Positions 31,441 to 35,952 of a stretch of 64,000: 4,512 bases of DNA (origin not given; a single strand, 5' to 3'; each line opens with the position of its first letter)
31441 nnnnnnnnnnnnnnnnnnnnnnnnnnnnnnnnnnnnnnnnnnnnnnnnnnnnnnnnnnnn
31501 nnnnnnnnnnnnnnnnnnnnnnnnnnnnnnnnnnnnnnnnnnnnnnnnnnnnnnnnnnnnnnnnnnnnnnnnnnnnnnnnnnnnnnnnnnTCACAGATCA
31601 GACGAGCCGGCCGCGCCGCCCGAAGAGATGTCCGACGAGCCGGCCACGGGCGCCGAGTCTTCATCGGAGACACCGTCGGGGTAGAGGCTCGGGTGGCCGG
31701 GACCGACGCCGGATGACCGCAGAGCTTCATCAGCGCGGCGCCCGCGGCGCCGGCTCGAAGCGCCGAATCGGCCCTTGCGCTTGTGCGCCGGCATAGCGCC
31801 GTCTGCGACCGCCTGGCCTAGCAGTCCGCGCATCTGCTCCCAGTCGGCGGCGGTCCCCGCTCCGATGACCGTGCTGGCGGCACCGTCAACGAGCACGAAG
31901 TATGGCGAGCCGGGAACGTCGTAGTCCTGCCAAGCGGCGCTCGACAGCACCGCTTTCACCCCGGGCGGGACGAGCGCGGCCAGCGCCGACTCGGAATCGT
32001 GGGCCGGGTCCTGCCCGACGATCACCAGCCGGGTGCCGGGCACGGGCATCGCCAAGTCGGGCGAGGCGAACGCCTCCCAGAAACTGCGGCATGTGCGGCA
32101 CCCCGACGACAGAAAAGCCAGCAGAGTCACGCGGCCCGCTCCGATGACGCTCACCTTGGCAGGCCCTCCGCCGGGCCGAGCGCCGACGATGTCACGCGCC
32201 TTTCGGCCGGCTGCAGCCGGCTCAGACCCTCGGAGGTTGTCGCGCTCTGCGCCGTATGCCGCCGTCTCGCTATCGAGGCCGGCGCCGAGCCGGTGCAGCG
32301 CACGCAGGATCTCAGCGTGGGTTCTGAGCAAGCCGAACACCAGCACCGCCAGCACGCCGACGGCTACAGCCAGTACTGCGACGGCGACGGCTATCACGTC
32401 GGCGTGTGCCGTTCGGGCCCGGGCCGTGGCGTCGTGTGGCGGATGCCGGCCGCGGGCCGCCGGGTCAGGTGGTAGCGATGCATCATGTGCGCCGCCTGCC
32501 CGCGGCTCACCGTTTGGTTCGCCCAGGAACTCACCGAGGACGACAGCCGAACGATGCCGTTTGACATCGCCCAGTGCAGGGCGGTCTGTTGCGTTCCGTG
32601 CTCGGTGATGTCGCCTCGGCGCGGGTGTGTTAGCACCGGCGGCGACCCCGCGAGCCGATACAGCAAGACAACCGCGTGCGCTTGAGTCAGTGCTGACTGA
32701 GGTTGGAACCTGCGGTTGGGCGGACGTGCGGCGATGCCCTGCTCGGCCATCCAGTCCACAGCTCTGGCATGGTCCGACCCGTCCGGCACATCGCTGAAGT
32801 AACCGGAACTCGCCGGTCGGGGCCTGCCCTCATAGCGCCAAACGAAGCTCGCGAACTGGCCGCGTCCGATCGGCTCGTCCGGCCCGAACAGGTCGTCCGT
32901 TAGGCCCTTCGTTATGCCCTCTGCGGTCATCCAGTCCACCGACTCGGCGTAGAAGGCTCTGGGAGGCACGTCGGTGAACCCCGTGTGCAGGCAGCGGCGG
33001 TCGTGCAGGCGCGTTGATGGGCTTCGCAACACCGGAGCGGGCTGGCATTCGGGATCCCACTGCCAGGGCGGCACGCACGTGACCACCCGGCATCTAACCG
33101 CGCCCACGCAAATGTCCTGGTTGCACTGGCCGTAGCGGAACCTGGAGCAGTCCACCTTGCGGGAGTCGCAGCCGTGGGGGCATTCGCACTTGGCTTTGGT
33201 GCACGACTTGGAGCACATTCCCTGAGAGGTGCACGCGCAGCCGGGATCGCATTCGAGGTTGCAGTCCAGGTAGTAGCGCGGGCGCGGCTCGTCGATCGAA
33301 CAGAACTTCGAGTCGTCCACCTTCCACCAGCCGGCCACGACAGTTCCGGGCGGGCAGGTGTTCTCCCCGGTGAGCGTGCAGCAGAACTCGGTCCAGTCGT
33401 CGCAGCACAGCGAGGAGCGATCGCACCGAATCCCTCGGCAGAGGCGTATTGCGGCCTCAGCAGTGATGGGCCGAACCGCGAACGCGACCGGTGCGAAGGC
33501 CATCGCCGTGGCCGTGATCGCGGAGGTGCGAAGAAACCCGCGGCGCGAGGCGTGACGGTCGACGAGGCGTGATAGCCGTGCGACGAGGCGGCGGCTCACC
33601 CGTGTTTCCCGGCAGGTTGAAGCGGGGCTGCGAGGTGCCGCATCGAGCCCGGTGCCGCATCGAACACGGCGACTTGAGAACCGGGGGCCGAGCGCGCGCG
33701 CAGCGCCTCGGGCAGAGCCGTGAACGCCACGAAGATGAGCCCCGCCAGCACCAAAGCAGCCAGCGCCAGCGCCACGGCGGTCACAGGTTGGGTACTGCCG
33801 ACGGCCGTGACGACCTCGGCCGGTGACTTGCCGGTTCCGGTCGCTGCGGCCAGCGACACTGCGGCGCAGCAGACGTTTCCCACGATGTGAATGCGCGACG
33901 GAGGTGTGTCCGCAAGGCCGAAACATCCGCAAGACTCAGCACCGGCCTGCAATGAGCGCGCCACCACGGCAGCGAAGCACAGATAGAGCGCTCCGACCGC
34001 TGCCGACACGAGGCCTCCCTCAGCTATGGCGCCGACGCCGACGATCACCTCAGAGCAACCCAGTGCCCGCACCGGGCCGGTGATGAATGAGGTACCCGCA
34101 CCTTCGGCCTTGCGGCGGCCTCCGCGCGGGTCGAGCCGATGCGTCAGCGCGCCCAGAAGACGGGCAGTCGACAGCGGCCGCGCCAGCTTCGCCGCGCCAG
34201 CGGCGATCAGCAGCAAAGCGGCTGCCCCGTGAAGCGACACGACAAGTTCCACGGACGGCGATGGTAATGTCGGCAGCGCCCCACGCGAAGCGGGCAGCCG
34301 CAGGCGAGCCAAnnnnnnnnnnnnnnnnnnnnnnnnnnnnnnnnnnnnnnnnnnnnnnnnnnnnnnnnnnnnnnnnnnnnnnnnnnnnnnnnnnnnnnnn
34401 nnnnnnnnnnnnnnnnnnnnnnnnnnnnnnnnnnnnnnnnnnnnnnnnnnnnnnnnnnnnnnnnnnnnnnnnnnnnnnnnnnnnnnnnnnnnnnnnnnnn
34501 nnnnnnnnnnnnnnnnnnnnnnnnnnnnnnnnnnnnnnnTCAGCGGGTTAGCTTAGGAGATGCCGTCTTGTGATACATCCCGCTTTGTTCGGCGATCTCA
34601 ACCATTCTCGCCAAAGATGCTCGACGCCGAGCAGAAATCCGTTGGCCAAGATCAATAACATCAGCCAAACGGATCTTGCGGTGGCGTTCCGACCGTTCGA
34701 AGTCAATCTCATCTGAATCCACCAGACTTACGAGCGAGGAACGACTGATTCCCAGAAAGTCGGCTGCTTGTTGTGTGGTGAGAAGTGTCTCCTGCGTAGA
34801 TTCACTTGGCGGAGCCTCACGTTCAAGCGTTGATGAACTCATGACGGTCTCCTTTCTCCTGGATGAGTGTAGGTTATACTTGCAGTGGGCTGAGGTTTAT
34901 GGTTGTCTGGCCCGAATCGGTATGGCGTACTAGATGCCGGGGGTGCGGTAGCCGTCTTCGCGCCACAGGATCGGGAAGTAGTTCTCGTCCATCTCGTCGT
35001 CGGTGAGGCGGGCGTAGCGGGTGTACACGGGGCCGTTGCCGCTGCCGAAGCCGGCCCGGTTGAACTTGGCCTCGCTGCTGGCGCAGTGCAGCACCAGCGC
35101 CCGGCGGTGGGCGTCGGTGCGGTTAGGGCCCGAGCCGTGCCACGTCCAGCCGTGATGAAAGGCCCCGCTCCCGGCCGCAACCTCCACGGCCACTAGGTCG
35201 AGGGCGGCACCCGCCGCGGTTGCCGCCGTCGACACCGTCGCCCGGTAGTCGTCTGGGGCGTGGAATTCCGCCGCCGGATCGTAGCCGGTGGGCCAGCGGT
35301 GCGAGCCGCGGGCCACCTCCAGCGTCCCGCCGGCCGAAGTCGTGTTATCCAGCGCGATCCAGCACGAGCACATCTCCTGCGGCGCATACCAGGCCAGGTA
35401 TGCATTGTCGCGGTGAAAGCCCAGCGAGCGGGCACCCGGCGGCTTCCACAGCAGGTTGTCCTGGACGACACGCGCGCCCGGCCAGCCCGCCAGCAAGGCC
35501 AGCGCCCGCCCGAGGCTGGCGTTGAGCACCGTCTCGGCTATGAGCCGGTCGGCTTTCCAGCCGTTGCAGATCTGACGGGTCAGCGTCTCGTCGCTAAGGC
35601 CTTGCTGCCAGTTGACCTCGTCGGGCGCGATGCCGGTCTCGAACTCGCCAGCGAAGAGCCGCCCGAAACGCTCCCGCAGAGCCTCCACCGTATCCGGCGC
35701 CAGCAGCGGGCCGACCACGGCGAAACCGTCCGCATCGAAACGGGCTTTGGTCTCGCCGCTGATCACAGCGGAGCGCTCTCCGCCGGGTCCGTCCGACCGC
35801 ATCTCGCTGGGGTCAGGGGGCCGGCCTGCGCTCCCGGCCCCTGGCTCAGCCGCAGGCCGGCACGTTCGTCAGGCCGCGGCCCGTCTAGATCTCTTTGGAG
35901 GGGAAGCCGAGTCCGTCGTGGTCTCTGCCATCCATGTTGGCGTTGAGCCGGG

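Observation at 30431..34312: Orphan mau-like operon: MauE-like, a Tat-exported 24-Cys MauA-like domain fused to SLH repeats, a MauD-like thioredoxin and two unknowns, with no MauB or MauG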

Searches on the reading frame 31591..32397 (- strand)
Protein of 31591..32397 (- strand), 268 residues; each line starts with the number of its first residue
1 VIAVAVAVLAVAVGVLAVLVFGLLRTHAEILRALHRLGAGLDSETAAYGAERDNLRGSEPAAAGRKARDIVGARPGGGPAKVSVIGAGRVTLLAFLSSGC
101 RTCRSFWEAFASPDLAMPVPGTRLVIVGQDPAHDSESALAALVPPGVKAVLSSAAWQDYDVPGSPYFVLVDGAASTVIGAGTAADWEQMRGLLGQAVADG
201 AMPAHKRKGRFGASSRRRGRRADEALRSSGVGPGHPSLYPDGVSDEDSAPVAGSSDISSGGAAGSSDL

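Call 3: search_protein_families(library=pfam, proteins=[window:31591-32397:-], max_evalue=1)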
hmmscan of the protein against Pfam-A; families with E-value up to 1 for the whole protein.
window:31591-32397:- (268 aa): 0 families

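Call 4: search_protein_families(library=ncbifam, proteins=[window:31591-32397:-], max_evalue=1)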
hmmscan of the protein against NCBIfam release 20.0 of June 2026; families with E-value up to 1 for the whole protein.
window:31591-32397:- (268 aa): 2 families
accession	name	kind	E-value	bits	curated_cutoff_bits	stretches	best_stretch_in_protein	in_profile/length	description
TIGR01281.1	DPOR_bchL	equivalog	0.092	12.1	345.15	1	116-161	23-68/268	ferredoxin:protochlorophyllide reductase (ATP-dependent) iron-sulfur ATP-binding protein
NF003591.1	PRK05254.1-4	equivalog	0.11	12.1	237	1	119-149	49-81/208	uracil-DNA glycosylase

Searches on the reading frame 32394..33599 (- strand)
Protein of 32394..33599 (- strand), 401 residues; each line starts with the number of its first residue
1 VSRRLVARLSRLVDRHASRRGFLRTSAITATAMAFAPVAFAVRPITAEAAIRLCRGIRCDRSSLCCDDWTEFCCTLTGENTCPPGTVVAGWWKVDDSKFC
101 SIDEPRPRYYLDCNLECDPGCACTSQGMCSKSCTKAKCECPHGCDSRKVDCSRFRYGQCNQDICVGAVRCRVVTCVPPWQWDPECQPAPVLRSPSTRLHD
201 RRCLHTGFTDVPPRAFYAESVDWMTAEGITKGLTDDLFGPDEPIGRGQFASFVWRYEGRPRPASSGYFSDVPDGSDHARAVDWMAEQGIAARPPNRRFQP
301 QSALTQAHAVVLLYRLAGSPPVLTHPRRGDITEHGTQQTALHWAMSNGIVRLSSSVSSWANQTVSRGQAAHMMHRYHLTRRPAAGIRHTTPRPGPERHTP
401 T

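Call 3: search_protein_families(library=pfam, proteins=[window:32394-33599:-], max_evalue=1)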
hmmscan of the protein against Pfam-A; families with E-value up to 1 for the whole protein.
window:32394-33599:- (401 aa): 2 families
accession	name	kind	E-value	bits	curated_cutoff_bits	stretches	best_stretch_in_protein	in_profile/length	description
PF00395.25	SLH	-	2.8e-17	62.9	20.8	2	208-250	2-44/44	S-layer homology domain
PF10518.14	TAT_signal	-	0.073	13.5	22.7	1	18-36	3-21/21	TAT (twin-arginine translocation) pathway signal sequence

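Call 4: search_protein_families(library=ncbifam, proteins=[window:32394-33599:-], max_evalue=1)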
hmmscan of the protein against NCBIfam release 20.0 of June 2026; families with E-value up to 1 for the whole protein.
window:32394-33599:- (401 aa): 2 families
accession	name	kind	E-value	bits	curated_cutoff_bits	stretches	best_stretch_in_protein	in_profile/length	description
NF033190.2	inl_like_NEAT_1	exception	1.4e-05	23.6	1275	1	207-316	581-690/754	NEAT domain-containing leucine-rich repeat protein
TIGR01409.1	TAT_signal_seq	domain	0.001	19.3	16.7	1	18-42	2-22/29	twin-arginine translocation signal domain-containing protein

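Call 10: search_solved_structures(query=A1, max_evalue=10, show_alignments=3)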
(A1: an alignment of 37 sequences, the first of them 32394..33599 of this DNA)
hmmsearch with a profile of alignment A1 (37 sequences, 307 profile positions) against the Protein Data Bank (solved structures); distinct sequences matched with E-value up to 10: 2.
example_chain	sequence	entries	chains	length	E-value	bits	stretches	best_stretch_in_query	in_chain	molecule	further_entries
5i5i_A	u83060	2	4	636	1.3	12.1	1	17-52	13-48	Nitrous-oxide reductase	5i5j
5i5m_A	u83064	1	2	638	1.3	12.1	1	17-52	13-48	Nitrous-oxide reductase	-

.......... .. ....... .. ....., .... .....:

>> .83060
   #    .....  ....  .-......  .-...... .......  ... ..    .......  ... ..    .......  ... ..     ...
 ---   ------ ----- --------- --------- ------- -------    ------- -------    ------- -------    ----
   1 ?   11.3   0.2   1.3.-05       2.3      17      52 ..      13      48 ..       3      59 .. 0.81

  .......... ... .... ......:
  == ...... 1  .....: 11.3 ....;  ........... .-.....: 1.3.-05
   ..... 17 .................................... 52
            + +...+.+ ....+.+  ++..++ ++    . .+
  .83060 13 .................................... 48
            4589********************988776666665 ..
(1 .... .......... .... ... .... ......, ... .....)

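Call 11: search_protein_families(library=pfam, alignment_id=A1, max_evalue=1)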
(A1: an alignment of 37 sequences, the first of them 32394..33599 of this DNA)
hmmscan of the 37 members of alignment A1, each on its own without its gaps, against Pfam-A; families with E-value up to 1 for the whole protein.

A. member 1, window:32394-33599:- (401 aa): 2 families
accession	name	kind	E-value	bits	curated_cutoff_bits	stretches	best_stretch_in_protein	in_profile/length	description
PF00395.25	SLH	-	2.8e-17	62.9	20.8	2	208-250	2-44/44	S-layer homology domain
PF10518.14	TAT_signal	-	0.073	13.5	22.7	1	18-36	3-21/21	TAT (twin-arginine translocation) pathway signal sequence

B. families by the number of members that match (of 37 scanned): 13 families
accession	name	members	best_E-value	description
PF00395.25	SLH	4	5.1e-33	S-layer homology domain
PF16101.10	PRIMA1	3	0.037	Proline-rich membrane anchor 1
PF14200.12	RicinB_lectin_2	2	4.8e-33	Ricin-type beta-trefoil lectin domain-like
PF00652.28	Ricin_B_lectin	2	3e-18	Ricin-type beta-trefoil lectin domain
PF10399.14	UCR_Fe-S_N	2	0.17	Ubiquitinol-cytochrome C reductase Fe-S subunit TAT signal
PF07291.16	MauE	1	8.7e-13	Methylamine utilisation protein MauE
PF08310.17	LGFP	1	5.6e-09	LGFP repeat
PF15912.10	VIR_N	1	0.016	Virilizer, N-terminal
PF10518.14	TAT_signal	1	0.073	TAT (twin-arginine translocation) pathway signal sequence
PF22812.1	CR_prot_dom_plant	1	0.086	Plant cysteine-rich protein domain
PF01904.24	DUF72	1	0.23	Protein of unknown function DUF72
PF08867.16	FRG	1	0.28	FRG domain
PF06701.19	MIB_HERC2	1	0.44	Mib_herc2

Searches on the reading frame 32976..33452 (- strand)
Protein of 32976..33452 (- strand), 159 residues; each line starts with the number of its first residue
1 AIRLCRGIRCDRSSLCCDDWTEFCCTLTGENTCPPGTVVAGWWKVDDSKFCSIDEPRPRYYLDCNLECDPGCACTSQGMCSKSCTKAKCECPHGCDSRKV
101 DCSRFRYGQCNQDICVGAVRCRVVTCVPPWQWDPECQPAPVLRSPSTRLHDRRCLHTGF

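Call 87: search_protein_representatives(alignment_id=A6)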
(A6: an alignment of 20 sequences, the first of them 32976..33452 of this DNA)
Query: 20 sequences, 156 profile positions. Proteins with E-value up to 0.001 (for the whole library): 474; up to 1e-10: 375; up to 1e-30: 188. The best 150 are listed.
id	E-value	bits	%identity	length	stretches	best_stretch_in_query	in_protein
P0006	1.7e-68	246.1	-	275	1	1-155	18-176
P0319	3.6e-68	245.1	-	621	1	1-155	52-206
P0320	1.5e-67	243.1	-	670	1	1-154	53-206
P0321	2.3e-67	242.5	-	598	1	1-154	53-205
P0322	6.3e-67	241.0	-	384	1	1-154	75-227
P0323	8.2e-67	240.7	-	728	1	2-154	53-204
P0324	1.6e-66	239.8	-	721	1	1-153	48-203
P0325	3.3e-66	238.7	-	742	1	1-153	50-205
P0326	8.4e-66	237.4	-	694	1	1-154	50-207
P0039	2.7e-65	235.7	-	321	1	8-154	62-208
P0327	3.5e-65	235.4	-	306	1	1-155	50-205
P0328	9.1e-65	234.0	-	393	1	8-154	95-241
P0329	1.3e-64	233.5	-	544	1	1-155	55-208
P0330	1.5e-64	233.4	-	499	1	2-155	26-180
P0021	1.3e-63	230.3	-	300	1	1-154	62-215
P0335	1.2e-61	223.9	-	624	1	1-155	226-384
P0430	7.2e-39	149.9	-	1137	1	2-116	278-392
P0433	1.4e-38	148.9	-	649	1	1-110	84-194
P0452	4.4e-37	144.1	-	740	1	14-154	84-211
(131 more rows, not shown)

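Call 88: search_protein_families(library=pfam, proteins=[P0319, P0320, P0323, P0325, P0326, P0329, P0335, P0430, P0433, P0452], max_evalue=0.001)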
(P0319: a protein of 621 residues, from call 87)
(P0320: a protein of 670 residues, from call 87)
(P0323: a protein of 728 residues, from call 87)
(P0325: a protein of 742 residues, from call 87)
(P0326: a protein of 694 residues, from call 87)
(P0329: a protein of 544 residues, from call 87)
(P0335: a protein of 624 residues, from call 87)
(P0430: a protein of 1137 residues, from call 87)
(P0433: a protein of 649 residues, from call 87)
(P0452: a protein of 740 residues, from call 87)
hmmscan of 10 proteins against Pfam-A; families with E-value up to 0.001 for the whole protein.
P0319 (621 aa): 0 families

P0320 (670 aa): 0 families

P0323 (728 aa): 0 families

P0325 (742 aa): 1 family
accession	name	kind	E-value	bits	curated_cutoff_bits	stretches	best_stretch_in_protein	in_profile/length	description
PF04122.17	CW_binding_2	-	6.2e-45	152.1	24.9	3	645-733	1-73/73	Cell wall binding domain 2 (CWB2)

P0326 (694 aa): 1 family
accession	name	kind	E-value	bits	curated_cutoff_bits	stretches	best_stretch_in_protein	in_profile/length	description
PF19135.5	DUF5818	-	0.00016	21.6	27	0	516-531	9-24/57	Protein of unknown function (DUF5818)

P0329 (544 aa): 0 families

P0335 (624 aa): 1 family
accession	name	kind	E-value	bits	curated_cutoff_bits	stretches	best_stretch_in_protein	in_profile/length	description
PF07291.16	MauE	-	3.9e-09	37.3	27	1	7-112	10-125/128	Methylamine utilisation protein MauE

P0430 (1137 aa): 0 families

P0433 (649 aa): 0 families

P0452 (740 aa): 3 families
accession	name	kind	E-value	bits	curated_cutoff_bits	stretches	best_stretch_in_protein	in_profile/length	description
PF08310.17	LGFP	-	6.7e-49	164.5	22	5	397-446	5-53/53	LGFP repeat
PF13946.11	DUF4214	-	6.1e-23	81.1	23.2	3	534-581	22-70/72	Domain of unknown function (DUF4214)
PF00427.26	PBS_linker_poly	-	0.00021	21.8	28.7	0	534-581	68-115/126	Phycobilisome Linker polypeptide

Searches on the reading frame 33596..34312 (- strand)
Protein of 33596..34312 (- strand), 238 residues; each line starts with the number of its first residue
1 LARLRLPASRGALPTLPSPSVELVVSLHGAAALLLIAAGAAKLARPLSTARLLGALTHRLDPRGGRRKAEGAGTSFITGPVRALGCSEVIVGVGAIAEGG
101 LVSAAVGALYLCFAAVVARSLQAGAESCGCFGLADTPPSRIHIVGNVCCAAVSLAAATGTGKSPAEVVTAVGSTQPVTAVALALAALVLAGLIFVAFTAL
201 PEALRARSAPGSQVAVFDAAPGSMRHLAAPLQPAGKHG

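Call 3: search_protein_families(library=pfam, proteins=[window:33596-34312:-], max_evalue=1)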
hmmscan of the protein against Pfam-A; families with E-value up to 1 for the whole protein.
window:33596-34312:- (238 aa): 1 family
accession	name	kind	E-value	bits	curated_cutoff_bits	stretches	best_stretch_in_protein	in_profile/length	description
PF07291.16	MauE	-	5.4e-05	23.9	27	1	27-157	8-126/128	Methylamine utilisation protein MauE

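Call 4: search_protein_families(library=ncbifam, proteins=[window:33596-34312:-], max_evalue=1)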
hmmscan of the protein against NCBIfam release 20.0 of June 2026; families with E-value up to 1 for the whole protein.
window:33596-34312:- (238 aa): 0 families

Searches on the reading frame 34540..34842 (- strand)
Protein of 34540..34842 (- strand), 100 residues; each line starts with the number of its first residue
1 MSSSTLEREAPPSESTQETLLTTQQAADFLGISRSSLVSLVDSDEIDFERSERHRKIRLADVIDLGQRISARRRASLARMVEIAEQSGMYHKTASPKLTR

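Call 70: search_protein_families(library=pfam, proteins=[window:34540-34842:-], max_evalue=0.00001)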
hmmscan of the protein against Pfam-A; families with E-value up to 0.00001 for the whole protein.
window:34540-34842:- (100 aa): 1 family
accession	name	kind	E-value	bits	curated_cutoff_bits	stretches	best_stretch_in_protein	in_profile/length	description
PF12728.13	HTH_17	-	2.6e-08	34.4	27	1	20-64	1-45/51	Helix-turn-helix domain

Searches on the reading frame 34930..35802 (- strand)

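Call 70: search_protein_families(library=pfam, proteins=[window:34930-35802:-], max_evalue=0.00001)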
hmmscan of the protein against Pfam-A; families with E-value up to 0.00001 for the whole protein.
window:34930-35802:- (290 aa): 1 family
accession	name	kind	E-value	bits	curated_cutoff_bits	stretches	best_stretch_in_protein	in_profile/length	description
PF05721.19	PhyH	-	7.3e-28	98.7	22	1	22-235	1-213/213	Phytanoyl-CoA dioxygenase (PhyH)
